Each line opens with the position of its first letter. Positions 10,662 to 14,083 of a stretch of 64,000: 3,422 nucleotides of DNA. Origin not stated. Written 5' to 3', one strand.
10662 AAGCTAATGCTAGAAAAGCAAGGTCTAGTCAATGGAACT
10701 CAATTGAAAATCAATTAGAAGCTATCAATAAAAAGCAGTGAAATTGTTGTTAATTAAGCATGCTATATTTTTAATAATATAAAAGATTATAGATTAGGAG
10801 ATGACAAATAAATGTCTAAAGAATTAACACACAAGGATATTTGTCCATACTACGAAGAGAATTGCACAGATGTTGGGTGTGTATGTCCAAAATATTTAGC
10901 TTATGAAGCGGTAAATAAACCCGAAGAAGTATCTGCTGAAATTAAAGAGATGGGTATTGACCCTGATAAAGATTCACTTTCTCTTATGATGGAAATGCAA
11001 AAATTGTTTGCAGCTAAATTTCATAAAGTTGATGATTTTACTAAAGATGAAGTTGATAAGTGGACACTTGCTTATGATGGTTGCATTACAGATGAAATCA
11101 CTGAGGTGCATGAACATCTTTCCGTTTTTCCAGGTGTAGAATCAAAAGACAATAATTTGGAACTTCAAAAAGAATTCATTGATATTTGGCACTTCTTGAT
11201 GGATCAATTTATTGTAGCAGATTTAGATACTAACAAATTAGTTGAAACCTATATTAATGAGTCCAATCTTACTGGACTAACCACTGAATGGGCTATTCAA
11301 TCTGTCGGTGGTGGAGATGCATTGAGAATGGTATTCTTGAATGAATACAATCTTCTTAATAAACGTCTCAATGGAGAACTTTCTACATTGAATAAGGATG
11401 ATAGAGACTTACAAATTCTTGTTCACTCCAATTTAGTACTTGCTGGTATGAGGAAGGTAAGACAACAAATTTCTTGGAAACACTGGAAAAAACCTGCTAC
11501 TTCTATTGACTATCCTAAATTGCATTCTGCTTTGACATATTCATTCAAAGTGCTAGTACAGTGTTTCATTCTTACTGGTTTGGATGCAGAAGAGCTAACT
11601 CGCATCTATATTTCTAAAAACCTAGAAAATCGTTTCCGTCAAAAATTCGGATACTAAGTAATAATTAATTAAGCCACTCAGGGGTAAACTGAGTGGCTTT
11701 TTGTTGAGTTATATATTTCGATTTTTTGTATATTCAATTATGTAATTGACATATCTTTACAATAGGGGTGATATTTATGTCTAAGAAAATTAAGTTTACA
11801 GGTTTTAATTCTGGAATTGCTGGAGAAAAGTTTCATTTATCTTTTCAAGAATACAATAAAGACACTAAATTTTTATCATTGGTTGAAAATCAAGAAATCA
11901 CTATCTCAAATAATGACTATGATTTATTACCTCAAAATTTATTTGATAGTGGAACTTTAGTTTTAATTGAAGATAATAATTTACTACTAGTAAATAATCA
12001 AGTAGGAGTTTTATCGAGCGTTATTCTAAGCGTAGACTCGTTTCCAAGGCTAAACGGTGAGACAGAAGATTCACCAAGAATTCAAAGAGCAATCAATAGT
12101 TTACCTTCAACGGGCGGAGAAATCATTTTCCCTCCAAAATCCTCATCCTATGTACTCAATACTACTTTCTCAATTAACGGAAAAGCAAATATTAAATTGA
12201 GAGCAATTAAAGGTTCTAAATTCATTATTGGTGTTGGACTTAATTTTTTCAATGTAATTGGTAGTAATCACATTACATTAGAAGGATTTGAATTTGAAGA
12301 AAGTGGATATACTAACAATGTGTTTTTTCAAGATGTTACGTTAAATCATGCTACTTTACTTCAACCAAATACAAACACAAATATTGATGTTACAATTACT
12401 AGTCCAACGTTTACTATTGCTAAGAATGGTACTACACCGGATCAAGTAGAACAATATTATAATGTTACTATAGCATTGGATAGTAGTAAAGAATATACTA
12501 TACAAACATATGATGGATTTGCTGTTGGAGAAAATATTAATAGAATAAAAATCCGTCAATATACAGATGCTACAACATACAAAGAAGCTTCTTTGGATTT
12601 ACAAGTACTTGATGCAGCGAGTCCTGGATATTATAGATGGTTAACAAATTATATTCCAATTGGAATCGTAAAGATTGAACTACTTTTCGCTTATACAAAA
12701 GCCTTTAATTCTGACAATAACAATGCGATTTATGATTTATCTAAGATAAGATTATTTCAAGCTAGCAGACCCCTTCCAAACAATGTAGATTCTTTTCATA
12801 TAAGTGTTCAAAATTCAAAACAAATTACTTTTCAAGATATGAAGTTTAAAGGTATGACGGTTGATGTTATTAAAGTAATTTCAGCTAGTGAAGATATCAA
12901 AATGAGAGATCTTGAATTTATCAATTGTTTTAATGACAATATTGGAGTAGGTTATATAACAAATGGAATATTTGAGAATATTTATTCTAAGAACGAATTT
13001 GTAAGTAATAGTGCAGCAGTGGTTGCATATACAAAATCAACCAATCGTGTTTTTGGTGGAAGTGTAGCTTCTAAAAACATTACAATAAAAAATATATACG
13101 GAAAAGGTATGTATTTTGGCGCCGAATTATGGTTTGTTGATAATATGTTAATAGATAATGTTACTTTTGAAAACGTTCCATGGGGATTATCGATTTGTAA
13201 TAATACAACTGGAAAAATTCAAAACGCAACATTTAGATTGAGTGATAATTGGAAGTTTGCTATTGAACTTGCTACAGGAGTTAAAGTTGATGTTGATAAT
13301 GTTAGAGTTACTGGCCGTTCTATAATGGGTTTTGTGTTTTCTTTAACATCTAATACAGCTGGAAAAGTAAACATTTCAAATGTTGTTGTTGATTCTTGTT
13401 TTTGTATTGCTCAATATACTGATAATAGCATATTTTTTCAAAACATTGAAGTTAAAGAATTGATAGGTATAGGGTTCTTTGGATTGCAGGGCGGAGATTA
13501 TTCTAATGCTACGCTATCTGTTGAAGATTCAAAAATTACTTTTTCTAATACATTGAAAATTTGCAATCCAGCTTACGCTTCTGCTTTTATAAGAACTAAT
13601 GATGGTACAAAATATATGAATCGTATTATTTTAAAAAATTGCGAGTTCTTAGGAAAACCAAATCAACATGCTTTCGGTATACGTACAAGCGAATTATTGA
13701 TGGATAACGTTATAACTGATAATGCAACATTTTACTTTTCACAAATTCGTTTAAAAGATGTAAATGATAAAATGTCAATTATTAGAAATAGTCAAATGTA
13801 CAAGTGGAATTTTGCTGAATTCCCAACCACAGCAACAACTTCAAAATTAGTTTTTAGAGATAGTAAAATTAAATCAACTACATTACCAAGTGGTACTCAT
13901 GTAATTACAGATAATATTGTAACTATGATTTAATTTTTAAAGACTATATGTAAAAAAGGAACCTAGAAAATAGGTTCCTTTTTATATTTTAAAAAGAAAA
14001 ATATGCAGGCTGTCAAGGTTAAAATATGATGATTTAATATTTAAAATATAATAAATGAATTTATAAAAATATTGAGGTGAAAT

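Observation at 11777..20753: Three paralogous receptor-binding proteins share one N-terminal anchor but carry different beta-helix bodies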

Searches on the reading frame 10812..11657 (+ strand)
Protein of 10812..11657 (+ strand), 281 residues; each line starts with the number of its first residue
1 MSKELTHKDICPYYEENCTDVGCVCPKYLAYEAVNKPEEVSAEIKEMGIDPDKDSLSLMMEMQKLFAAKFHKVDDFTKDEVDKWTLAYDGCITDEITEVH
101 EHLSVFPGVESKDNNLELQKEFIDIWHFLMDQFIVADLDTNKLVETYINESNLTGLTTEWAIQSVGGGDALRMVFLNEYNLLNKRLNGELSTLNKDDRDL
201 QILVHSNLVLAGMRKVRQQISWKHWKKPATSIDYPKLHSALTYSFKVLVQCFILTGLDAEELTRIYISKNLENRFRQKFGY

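Call 5: search_protein_families(library=pfam, proteins=[window:10812-11657:+], max_evalue=0.01)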
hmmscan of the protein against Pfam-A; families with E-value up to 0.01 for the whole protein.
window:10812-11657:+ (281 aa): 1 family
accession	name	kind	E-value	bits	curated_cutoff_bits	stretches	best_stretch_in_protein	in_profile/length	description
PF08761.16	dUTPase_2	-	1.5e-07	32.3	22.9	2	56-154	2-100/162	dUTPase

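Call 6: search_protein_families(library=phrogs, proteins=[window:10812-11657:+], max_evalue=0.001)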
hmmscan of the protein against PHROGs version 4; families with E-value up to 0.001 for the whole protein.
window:10812-11657:+ (281 aa): 3 families
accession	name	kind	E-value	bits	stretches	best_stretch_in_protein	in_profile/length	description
phrog_173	-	DNA, RNA and nucleotide metabolism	2.1e-14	54.9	1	25-281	7-188/196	nucleoside triphosphate pyrophosphohydrolase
phrog_12184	-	other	5.5e-10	40.7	1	208-281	80-153/153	nucleotide pyrophosphohydrolase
phrog_18650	-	DNA, RNA and nucleotide metabolism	1.8e-09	39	1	78-147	39-109/195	dUTPase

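Call 74: find_related_loci(query=window:10812-11657:+, collection=viral_contigs, flank=10000)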
Query window:10812-11657:+ (281 aa) in viral_contigs; peptide patterns used: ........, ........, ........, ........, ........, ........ (x = any residue, [..] = any of these).
7 stretches matched a pattern, but none encodes a relative of the query by tblastn (E <= 1e-3).

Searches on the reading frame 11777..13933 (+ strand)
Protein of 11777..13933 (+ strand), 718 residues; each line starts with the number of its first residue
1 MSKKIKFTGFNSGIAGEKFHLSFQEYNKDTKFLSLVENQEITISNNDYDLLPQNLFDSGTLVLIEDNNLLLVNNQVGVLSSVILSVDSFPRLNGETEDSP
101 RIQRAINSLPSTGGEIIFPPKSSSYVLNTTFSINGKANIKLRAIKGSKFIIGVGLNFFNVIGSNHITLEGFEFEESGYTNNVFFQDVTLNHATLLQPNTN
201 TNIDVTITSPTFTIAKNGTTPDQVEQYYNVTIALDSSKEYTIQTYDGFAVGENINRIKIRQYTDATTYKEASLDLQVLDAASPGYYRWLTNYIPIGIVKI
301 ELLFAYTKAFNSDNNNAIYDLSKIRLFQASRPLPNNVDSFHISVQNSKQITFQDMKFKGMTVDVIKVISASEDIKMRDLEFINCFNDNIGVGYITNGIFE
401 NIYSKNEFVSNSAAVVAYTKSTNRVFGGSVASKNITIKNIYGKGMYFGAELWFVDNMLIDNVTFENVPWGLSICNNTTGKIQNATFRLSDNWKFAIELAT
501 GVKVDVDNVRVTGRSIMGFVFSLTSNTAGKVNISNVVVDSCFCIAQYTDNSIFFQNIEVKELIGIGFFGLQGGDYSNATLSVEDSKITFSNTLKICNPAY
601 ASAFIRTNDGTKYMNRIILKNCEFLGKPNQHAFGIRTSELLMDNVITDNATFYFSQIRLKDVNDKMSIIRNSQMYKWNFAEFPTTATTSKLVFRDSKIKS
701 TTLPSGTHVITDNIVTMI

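Call 5: search_protein_families(library=pfam, proteins=[window:11777-13933:+], max_evalue=0.01)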
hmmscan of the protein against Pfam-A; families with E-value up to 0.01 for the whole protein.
window:11777-13933:+ (718 aa): 0 families

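Call 6: search_protein_families(library=phrogs, proteins=[window:11777-13933:+], max_evalue=0.001)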
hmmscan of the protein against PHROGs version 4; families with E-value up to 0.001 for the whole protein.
window:11777-13933:+ (718 aa): 0 families

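Call 32: predict_structure(protein=window:11777-13933:+)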
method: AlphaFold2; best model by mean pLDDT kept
length: 718 residues; sequences in the alignment: 1
mean_pLDDT: 36.6   pTM: 0.35
mean pLDDT of the five models: 36.6, 35.7, 35.0, 32.0, 30.9
residues with pLDDT >= 90: 0; 70-90: 20; 50-70: 76; < 50: 622
segments of 3 or more residues with pLDDT < 50: 1-431, 441-449, 474-476, 499-501, 522-527, 545-550, 560-718
pLDDT, mean of each block of 10 residues (from residue 1): 25 30 32 32 36 36 32 29 31 33 41 38 36 37 37 30 28 31 32 33 34 33 32 35 32 37 35 34 29 31 25 27 24 29 29 29 26 28 29 36 31 35 41 58 44 58 64 57 71 52 70 55 48 63 48 52 39 27 31 31 32 33 35 32 33 33 35 33 33 32 32 26
secondary structure, 60 per line:
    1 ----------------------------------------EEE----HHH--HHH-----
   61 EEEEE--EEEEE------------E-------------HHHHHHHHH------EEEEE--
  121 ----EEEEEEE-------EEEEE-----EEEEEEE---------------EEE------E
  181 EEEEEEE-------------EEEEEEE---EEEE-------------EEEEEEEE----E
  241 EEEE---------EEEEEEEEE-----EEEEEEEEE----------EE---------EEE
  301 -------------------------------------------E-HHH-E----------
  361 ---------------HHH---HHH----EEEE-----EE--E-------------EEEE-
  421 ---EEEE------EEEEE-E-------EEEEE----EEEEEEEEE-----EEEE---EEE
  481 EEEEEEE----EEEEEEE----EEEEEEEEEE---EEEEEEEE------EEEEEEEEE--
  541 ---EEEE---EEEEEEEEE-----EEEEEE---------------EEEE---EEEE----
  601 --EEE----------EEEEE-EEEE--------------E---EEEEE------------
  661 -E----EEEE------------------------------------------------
elements in order (helices of 4 or more, strands of 3 or more residues): E41-43 E61-65 E68-72 H99-107 E114-118 E125-131 E139-143 E149-155 E171-173 E180-187 E201-207 E211-214 E228-235 E240-244 E254-262 E268-276 E298-300 E389-392 E416-419 E424-427 E434-438 E448-452 E457-465 E471-474 E478-487 E492-498 E503-512 E516-523 E530-538 E544-547 E551-559 E565-570 E586-589 E593-596 E603-605 E616-620 E622-625 E644-648 E667-670

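Call 37: search_solved_structures(query=window:11777-13933:+, max_evalue=1)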
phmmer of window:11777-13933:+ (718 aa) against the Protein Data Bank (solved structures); distinct sequences matched with E-value up to 1: 0.

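Call 38: search_protein_families(library=pfam, proteins=[window:11777-13933:+], max_evalue=1)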
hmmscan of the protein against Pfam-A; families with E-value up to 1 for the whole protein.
window:11777-13933:+ (718 aa): 0 families

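Call 39: find_homologous_proteins(query=window:11777-13933:+, max_evalue=0.001)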
Query window:11777-13933:+ (718 aa): 3 proteins with E <= 0.001 among 8000 candidates.
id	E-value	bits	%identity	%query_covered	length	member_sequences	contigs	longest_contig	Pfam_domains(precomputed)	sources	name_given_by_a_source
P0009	1.2e-204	700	51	89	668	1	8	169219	-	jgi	jgi:hypothetical protein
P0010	5.4e-171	589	46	88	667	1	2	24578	PF12708.13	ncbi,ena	-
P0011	2.1e-19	88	48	17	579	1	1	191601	PF13229.13,PF12708.13,PF05048.20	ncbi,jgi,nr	ncbi:MAG: pectate lyase superfamily protein [Bacillales bacterium]|jgi:hypothetical protein|nr:pecta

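Call 42: find_encoding_contigs(protein=P0009, flank=10000, max_places=4)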
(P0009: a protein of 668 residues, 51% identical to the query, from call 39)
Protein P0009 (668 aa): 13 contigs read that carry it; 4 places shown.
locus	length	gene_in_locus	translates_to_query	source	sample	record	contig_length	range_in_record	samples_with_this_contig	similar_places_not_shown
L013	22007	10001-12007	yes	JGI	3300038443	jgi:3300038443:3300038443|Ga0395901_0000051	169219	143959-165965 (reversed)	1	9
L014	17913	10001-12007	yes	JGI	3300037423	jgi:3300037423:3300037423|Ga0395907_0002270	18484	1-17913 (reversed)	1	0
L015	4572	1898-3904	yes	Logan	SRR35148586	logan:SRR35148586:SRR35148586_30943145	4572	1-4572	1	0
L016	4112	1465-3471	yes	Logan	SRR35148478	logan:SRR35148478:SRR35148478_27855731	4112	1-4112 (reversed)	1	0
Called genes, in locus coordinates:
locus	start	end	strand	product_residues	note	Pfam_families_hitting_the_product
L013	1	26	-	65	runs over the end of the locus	-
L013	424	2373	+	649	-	PF12708:Pect-lyase_RHGA_epim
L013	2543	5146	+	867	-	PF12708:Pect-lyase_RHGA_epim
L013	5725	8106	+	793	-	-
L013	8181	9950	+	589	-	PF12708:Pect-lyase_RHGA_epim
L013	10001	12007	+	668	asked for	-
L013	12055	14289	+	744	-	-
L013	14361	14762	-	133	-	PF18315:VCH_CASS14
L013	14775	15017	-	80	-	PF00269:SASP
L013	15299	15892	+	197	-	-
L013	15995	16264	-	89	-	-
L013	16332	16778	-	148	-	PF13328:HD_4 (weak)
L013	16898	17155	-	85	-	-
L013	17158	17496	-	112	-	-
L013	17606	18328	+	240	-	PF08279:HTH_11 (faint)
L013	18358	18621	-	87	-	-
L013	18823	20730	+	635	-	-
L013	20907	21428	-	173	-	-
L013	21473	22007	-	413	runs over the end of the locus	PF13641:Glyco_tranf_2_3, PF00535:Glycos_transf_2, PF13632:Glyco_trans_2_3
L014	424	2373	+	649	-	PF12708:Pect-lyase_RHGA_epim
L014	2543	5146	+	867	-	PF12708:Pect-lyase_RHGA_epim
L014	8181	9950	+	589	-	PF12708:Pect-lyase_RHGA_epim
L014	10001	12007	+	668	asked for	-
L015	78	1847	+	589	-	PF12708:Pect-lyase_RHGA_epim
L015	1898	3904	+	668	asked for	-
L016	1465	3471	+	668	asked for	-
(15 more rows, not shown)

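Call 43: find_encoding_contigs(protein=P0010, flank=10000, max_places=3)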
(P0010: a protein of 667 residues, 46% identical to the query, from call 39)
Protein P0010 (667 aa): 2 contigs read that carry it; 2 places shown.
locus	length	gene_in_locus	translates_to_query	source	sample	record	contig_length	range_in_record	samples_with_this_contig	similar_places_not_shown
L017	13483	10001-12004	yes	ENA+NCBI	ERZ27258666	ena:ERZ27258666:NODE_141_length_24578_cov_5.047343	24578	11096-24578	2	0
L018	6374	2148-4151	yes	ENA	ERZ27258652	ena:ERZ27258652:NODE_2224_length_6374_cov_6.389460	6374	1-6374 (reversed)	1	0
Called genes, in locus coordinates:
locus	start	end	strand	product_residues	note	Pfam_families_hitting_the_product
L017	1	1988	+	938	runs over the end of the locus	PF24049:YOMG_N, PF06605:Prophage_tail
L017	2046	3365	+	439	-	-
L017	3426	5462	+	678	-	PF27067:YomF_N, PF20072:DUF6468 (faint)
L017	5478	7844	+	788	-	PF08481:GBS_Bsp-like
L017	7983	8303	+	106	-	PF10779:XhlA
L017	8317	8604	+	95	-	-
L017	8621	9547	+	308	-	PF01510:Amidase_2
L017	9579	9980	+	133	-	PF09682:Phage_holin_6_1 (weak)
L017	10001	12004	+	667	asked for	PF12708:Pect-lyase_RHGA_epim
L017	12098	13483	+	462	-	?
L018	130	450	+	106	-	PF10779:XhlA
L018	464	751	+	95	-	-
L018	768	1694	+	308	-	PF01510:Amidase_2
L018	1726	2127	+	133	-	PF09682:Phage_holin_6_1 (weak)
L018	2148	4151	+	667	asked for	PF12708:Pect-lyase_RHGA_epim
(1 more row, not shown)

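Call 77: search_solved_structures(query=A6, max_evalue=1)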
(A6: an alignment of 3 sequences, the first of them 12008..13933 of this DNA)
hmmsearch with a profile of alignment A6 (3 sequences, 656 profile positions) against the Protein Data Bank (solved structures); distinct sequences matched with E-value up to 1: 4.
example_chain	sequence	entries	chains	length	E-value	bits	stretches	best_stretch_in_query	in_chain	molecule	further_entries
4mxn_A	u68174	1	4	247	0.00036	22.2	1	25-95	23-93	Uncharacterized protein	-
3jur_A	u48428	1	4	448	0.0018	19.8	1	15-88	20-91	Exo-poly-alpha-D-galacturonosidase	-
8xfq_A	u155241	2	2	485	0.56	11.6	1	24-67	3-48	mannuronan 5-epimerase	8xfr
8ja4_A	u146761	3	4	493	0.57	11.6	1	24-67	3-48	mannuronan 5-epimerase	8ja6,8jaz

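Call 83: search_dna_similar(query=P0010, collection=phages, mode=protein, max_evalue=0.001, max_rows=15)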
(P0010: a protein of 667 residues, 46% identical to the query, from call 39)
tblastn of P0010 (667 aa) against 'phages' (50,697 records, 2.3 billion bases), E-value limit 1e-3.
Records with a match: 44; places in all: 45; records where one place covers at least 80% of the query: 0.
Best place of each record, by identity: <60% 44.
By first word of the organism name: Bacillus 13; Vibrio 13; Klebsiella 6; Escherichia 3; Burkholderia 2; Geobacillus 2; Bacteriophage 1; Aeromonas 1; Eggerthella 1; Phage 1; and 1 more.
By host as written in the record: - 11; Bacillus megaterium 4; Bacillus subtilis BEST7003 3; Vibrio breoganii 2; Klebsiella pneumoniae 2; Klebsiella variicola 2; Vibrio crassostreae 2; Escherichia sp. 2; and 14 more.
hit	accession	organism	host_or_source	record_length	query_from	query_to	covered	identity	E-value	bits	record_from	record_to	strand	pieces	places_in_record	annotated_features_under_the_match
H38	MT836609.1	Bacteriophage sp.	human fecal samples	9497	28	118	14%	41.3%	2e-5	54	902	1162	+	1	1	record has no annotation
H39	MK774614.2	Aeromonas phage CF8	Aeromonas hydrophila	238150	25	116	14%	40.2%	1e-7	61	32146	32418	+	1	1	putative pectate lyase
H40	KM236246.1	Bacillus phage Moonbeam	Bacillus megaterium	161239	16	123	16%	33.3%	7e-4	49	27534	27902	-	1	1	hypothetical protein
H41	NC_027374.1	Bacillus phage Moonbeam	Bacillus megaterium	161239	16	123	16%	33.3%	7e-4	49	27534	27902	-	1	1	tail fiber protein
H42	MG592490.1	Vibrio phage 1.116.O._10N.222.52.C10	Vibrio breoganii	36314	17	115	15%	33.0%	3e-4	50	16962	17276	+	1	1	pectate lyase superfamily protein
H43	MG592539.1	Vibrio phage 1.172.O._10N.261.52.F5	Vibrio breoganii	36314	17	115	15%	33.0%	3e-4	50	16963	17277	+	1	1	pectate lyase superfamily protein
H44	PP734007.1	Klebsiella phage vB_KpnP_PRA1340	Klebsiella sp. B21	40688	25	124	15%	32.7%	2e-4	51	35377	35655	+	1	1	non-contractile tail fiber protein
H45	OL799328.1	Klebsiella phage IME264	Klebsiella pneumoniae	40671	25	124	15%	32.7%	2e-4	51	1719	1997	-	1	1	non-contractile tail fiber protein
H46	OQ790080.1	Klebsiella phage Kpn17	Klebsiella pneumoniae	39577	25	124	15%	32.7%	2e-4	51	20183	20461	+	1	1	non-contractile tail fiber protein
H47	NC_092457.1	Klebsiella phage Whistle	Klebsiella variicola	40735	25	124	15%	32.7%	2e-4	50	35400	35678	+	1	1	hypothetical protein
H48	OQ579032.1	Klebsiella phage Whistle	Klebsiella variicola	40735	25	124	15%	32.7%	2e-4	50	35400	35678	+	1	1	hypothetical protein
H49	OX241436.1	Vibrio phage 521E56-1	Seawater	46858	1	85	13%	37.6%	8e-6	56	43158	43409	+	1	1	putative phage tailspike protein, partial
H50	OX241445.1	Vibrio phage 384E50-1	Seawater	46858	1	85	13%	37.6%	8e-6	56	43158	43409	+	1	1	putative phage tailspike protein, partial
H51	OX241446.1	Vibrio phage 402E50-1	Seawater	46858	1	85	13%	37.6%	8e-6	56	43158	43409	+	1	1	putative phage tailspike protein, partial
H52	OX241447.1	Vibrio phage 409E50-1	Seawater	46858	1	85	13%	37.6%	8e-6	56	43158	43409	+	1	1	putative phage tailspike protein, partial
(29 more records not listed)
